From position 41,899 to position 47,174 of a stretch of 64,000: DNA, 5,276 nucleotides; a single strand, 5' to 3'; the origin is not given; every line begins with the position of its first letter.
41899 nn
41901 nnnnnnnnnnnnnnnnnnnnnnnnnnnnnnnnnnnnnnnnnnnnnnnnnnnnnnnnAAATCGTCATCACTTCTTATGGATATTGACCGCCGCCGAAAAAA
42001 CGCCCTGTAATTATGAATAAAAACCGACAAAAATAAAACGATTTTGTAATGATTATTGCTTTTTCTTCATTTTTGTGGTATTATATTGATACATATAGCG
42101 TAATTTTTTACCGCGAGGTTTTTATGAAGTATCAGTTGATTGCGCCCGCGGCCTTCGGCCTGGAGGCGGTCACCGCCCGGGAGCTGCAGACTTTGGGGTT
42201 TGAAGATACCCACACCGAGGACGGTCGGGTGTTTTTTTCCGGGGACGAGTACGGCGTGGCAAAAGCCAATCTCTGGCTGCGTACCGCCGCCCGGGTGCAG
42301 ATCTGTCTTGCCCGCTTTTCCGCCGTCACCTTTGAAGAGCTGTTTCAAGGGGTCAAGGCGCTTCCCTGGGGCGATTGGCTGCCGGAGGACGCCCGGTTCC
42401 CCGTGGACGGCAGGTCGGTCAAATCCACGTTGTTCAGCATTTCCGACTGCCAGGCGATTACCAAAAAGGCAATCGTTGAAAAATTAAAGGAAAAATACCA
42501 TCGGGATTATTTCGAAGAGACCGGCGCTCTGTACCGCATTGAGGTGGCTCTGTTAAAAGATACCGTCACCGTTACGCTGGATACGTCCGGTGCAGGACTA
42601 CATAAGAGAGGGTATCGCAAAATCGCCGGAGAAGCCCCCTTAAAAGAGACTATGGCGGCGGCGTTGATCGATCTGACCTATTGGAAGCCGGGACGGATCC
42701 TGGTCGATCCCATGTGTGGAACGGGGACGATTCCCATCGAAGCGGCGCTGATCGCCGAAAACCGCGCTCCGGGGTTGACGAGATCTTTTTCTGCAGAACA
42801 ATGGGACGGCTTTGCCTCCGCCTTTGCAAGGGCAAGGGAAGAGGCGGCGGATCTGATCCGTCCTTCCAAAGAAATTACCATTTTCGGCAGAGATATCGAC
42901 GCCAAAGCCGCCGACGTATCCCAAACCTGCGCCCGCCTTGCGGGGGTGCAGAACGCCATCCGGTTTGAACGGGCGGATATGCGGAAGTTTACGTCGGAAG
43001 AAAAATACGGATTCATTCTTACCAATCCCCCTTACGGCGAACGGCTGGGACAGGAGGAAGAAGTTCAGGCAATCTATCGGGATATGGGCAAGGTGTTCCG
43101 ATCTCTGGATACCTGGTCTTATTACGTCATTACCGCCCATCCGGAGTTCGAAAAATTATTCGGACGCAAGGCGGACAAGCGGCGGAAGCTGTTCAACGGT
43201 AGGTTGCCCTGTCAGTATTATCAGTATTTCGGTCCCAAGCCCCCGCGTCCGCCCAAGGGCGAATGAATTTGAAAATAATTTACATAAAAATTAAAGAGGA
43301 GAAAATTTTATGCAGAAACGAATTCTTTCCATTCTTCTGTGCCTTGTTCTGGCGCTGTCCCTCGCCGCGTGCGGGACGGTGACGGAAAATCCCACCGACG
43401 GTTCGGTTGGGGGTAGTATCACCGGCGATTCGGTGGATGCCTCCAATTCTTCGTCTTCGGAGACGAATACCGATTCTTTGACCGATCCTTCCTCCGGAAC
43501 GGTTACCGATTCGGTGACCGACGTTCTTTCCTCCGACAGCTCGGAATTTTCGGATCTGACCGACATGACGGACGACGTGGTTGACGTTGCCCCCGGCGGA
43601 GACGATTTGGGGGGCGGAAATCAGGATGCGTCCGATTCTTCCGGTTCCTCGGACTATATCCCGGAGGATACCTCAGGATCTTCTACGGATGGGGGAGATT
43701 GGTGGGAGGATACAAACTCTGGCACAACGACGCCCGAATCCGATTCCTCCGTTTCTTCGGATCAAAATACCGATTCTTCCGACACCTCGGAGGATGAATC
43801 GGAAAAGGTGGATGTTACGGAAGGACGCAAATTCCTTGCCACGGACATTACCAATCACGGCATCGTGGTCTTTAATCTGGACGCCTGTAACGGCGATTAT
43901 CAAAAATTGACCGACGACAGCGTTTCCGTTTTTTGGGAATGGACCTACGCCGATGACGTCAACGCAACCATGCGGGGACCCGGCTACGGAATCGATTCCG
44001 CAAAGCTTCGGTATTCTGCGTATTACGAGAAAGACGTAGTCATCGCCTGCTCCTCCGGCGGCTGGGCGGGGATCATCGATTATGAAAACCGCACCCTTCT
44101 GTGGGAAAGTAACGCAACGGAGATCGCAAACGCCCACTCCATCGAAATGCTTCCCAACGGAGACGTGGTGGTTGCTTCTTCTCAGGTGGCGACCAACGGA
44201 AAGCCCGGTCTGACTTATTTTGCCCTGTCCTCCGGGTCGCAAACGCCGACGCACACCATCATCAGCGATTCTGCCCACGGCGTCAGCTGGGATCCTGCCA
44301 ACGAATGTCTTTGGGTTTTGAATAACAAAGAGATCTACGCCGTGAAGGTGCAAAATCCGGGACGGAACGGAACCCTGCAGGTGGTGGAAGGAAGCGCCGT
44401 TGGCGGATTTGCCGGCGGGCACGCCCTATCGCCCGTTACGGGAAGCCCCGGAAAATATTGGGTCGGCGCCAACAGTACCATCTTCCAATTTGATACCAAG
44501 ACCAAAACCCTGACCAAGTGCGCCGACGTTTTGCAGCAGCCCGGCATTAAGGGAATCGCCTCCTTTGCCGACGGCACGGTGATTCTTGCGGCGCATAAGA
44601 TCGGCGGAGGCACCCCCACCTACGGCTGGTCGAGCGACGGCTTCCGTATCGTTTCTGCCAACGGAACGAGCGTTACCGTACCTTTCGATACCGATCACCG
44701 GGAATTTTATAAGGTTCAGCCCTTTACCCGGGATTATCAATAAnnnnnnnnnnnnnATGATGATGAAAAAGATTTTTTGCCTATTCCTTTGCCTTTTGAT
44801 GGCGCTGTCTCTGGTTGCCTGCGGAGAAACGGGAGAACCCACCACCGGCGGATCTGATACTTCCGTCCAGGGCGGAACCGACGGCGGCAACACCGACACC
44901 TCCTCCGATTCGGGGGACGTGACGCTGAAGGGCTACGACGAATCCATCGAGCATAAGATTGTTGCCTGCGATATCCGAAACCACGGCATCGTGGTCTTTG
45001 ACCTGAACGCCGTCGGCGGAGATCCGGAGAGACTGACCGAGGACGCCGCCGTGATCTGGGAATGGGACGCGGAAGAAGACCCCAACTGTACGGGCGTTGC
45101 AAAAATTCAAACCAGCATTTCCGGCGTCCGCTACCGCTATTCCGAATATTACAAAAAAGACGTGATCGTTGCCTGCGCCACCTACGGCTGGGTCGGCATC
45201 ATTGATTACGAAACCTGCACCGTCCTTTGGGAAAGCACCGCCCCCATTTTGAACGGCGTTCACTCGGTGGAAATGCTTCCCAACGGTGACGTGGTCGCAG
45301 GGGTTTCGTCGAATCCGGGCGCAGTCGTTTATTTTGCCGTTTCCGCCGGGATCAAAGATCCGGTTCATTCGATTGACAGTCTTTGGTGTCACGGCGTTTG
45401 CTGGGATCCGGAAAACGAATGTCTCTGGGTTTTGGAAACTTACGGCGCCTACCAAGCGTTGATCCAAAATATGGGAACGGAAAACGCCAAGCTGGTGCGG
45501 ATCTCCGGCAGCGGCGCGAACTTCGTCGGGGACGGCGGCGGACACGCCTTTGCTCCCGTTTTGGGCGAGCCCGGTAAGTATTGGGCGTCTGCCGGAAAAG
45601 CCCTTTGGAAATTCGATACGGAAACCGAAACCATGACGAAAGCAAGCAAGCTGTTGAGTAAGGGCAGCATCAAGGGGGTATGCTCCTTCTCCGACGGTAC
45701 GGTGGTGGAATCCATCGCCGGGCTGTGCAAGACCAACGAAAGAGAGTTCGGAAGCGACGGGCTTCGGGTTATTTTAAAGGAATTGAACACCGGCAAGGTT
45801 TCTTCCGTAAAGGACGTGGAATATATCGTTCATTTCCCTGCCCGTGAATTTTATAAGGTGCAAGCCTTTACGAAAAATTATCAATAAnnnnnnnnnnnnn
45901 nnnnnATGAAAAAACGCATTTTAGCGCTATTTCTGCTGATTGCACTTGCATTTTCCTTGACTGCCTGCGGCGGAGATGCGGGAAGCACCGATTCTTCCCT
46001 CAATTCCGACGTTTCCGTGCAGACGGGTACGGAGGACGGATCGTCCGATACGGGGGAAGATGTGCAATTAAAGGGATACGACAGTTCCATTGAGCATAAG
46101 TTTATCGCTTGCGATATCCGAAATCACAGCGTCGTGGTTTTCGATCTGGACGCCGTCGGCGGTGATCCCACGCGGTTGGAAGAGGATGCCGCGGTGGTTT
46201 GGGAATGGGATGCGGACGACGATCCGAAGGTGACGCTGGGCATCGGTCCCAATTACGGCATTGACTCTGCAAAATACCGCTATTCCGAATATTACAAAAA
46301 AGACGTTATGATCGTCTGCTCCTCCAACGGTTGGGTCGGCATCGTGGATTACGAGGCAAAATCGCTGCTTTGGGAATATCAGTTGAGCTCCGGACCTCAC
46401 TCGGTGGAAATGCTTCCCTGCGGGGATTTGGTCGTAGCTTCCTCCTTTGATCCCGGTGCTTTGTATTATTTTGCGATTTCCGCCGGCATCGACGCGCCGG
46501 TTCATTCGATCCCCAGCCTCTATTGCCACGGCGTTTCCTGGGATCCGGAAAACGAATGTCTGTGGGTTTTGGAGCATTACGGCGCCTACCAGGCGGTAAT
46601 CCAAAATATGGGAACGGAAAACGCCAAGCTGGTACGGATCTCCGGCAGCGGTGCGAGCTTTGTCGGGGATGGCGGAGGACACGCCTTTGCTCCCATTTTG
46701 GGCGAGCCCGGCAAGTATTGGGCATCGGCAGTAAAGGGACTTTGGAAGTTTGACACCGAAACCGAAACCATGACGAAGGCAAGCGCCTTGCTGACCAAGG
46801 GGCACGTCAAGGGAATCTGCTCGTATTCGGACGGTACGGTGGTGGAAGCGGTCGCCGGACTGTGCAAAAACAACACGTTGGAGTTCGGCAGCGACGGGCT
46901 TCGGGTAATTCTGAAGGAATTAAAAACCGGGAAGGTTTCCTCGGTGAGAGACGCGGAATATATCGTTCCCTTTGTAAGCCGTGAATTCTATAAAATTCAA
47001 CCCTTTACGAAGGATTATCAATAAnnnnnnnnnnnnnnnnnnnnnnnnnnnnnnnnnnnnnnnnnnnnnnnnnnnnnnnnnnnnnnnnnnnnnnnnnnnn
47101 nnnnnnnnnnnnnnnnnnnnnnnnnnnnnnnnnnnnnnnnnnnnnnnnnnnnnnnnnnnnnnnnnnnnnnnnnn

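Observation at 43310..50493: Six tandem, co-oriented paralogous lipoprotein genes of a family I cannot assign (putative beta-propeller domain)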

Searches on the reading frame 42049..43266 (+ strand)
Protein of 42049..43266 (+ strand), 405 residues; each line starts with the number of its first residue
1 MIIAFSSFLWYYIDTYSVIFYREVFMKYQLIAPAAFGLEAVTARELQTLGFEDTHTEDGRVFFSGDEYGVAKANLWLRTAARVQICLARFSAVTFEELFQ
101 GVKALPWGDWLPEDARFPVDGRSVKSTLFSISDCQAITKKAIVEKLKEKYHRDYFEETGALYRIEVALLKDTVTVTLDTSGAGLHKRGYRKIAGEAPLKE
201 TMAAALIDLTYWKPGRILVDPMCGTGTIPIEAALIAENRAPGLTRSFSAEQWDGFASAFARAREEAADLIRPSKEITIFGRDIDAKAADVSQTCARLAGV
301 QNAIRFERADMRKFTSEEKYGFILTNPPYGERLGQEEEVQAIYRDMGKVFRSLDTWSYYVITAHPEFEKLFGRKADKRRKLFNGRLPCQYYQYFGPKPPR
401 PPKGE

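Call 12: search_protein_families(library=pfam, proteins=[window:42049-43266:+], max_evalue=0.001)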
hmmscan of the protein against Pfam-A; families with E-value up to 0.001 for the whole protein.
window:42049-43266:+ (405 aa): 4 families
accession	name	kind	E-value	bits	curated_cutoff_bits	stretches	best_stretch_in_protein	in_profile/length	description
PF01170.24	UPF0020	-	7e-54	183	22.3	1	187-391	1-196/197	RMKL-like, methyltransferase domain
PF22020.1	RlmL_1st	-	5.8e-24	84.3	27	1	29-83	1-54/55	RlmL ferredoxin-like domain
PF02926.22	THUMP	-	2.9e-17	63.3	20.6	1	94-178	3-84/84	THUMP domain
PF05175.20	MTS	-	4.1e-05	23.7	23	1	272-338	52-117/170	Methyltransferase small domain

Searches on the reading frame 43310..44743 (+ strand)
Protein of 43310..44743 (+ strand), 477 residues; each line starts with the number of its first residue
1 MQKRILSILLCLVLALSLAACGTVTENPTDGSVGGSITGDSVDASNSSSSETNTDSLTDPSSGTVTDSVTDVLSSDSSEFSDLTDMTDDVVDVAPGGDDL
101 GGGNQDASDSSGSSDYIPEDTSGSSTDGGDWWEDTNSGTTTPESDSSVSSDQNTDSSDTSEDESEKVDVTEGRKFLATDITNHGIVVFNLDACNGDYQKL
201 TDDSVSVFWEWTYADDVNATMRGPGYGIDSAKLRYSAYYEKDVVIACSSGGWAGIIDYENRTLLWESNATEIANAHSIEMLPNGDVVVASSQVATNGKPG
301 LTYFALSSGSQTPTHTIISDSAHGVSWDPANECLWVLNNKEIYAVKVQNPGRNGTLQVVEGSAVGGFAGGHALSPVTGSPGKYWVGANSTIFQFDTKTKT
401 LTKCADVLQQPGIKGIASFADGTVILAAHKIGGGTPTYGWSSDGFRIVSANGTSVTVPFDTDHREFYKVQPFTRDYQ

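Call 3: search_protein_families(library=pfam, proteins=[window:43310-44743:+], max_evalue=1)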
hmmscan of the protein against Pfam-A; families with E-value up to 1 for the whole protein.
window:43310-44743:+ (477 aa): 1 family
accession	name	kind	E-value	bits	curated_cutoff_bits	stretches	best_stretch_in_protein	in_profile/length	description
PF20138.4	DUF6528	-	6.6e-15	55.3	23.5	1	237-427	88-278/327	Family of unknown function (DUF6528)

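Call 4: search_protein_families(library=ncbifam, proteins=[window:43310-44743:+], max_evalue=1)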
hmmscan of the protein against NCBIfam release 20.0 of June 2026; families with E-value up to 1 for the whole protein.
window:43310-44743:+ (477 aa): 3 families
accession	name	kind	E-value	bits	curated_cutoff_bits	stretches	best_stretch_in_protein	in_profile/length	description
NF042931.1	SAG1386_EF1546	equivalog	0.027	14.5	80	1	3-197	28-141/158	SAG1386/EF1546 family surface-associated protein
NF047847.2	SS_mature_LptM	equivalog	0.052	13.6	27.7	1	1-22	1-21/31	LPS translocon maturation chaperone LptM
NF058647.1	lipo_LytA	equivalog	0.097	12.9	110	1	1-31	1-28/107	acidic lipoprotein LytA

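Call 6: search_solved_structures(query=A1, max_evalue=10, show_alignments=2)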
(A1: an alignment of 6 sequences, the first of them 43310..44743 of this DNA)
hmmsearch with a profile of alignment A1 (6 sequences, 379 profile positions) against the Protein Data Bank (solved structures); distinct sequences matched with E-value up to 10: 2.
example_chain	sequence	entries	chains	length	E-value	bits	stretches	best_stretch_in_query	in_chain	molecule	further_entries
6d69_A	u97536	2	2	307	0.5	12.6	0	64-86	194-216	NHL Repeat Region of D. melanogaster Thin | Thin, isoform D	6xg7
5l20_A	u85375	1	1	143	0.78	12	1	97-157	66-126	Clostripain-related protein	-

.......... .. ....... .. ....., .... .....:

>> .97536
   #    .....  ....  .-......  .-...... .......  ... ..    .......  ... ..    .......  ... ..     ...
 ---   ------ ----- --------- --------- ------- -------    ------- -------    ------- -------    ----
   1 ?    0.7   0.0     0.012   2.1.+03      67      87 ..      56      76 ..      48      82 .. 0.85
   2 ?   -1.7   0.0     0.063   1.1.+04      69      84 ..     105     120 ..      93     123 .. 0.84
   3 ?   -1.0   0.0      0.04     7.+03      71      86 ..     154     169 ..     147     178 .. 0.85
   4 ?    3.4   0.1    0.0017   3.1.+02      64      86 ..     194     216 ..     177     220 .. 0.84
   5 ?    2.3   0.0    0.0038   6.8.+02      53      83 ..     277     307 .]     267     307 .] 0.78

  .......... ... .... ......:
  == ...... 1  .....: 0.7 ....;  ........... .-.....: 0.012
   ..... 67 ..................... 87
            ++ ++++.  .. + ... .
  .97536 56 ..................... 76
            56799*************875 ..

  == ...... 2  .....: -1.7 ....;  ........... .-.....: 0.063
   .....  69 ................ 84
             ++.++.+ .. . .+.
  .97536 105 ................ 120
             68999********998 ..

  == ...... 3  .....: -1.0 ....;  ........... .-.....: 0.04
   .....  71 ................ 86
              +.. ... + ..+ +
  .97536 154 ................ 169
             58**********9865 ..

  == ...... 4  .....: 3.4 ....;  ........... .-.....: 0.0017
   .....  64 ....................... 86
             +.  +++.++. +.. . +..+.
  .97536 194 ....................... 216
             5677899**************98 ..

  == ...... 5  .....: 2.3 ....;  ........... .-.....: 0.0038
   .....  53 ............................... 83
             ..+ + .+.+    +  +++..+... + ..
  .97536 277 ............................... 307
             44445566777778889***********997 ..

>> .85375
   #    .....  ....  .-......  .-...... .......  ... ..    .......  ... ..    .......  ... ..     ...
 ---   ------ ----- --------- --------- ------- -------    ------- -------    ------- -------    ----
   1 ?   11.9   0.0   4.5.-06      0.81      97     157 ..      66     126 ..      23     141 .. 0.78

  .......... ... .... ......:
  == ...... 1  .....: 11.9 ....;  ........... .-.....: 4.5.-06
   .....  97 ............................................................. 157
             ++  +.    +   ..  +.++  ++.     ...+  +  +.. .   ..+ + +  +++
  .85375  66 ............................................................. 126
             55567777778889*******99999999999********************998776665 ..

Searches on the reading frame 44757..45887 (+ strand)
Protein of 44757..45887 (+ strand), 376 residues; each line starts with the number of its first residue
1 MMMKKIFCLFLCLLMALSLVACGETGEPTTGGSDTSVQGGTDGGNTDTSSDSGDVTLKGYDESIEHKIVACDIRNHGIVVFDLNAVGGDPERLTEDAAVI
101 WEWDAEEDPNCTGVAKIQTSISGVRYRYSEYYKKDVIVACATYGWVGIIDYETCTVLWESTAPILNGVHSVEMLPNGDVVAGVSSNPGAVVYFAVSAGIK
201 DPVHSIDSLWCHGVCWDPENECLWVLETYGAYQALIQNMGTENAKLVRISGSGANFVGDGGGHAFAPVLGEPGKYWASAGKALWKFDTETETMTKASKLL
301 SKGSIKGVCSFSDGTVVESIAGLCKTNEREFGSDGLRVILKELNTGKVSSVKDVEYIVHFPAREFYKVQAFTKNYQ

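Call 3: search_protein_families(library=pfam, proteins=[window:44757-45887:+], max_evalue=1)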
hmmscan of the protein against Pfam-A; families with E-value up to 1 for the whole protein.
window:44757-45887:+ (376 aa): 2 families
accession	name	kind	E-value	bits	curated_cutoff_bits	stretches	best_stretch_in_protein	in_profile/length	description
PF20138.4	DUF6528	-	3.1e-13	49.7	23.5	1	98-317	60-276/327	Family of unknown function (DUF6528)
PF13645.11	YkuD_2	-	0.19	11.6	27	0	278-353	39-117/169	L,D-transpeptidase catalytic domain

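Call 4: search_protein_families(library=ncbifam, proteins=[window:44757-45887:+], max_evalue=1)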
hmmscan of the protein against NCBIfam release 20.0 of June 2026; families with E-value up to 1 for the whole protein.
window:44757-45887:+ (376 aa): 3 families
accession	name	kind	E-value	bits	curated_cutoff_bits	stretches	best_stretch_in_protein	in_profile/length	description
NF050142.1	PG1828_fam_lipo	equivalog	0.00042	21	50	1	3-35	1-32/59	PG1828 family lipoprotein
NF047847.2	SS_mature_LptM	equivalog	0.0083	16.2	27.7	1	3-23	1-21/31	LPS translocon maturation chaperone LptM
NF058595.1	invert_tail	domain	0.036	14.4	37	1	6-45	56-90/113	lipo-invert putative C-terminal anchoring domain-containing protein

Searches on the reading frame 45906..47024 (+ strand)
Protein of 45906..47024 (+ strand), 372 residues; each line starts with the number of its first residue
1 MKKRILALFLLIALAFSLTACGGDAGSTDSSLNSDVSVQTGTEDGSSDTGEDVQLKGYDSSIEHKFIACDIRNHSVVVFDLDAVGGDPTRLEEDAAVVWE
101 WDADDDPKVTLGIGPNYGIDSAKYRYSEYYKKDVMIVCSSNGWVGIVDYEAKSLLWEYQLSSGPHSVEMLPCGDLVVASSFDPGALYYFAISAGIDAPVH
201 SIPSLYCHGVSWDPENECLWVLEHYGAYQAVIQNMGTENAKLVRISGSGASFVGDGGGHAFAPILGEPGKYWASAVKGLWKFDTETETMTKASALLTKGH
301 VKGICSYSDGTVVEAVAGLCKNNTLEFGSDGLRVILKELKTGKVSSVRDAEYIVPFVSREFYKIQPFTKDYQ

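Call 3: search_protein_families(library=pfam, proteins=[window:45906-47024:+], max_evalue=1)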
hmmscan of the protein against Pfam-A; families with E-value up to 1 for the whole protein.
window:45906-47024:+ (372 aa): 2 families
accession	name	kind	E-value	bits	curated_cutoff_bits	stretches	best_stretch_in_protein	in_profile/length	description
PF20138.4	DUF6528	-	8.6e-11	41.7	23.5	1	114-313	76-276/327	Family of unknown function (DUF6528)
PF22705.2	C2-set_3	-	0.13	12.7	27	0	128-143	11-26/87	Butyrophilin subfamily 3 member A2-like, Ig-C domain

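Call 4: search_protein_families(library=ncbifam, proteins=[window:45906-47024:+], max_evalue=1)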
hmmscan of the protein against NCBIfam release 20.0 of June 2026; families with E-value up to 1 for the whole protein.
window:45906-47024:+ (372 aa): 6 families
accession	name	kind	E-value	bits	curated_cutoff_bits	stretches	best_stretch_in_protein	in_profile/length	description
NF047847.2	SS_mature_LptM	equivalog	0.008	16.3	27.7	1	1-22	1-21/31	LPS translocon maturation chaperone LptM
NF058595.1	invert_tail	domain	0.029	14.7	37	1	4-46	55-90/113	lipo-invert putative C-terminal anchoring domain-containing protein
NF045774.1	cytochro_C551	exception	0.029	14.3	118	1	1-40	1-32/110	cytochrome c551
NF003782.0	PRK05371.1-3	subfamily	0.042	12.2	711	1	7-68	11-72/648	Xaa-Pro dipeptidyl-peptidase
NF047879.1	catechol_SstD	exception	0.2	10.7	450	1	6-83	4-81/343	ferrated catecholamine ABC transporter substrate-binding lipoprotein SstD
NF053527.1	lipo_Cory_WKLS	subfamily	0.22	11.4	105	1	8-44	3-39/166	WKL family lipoprotein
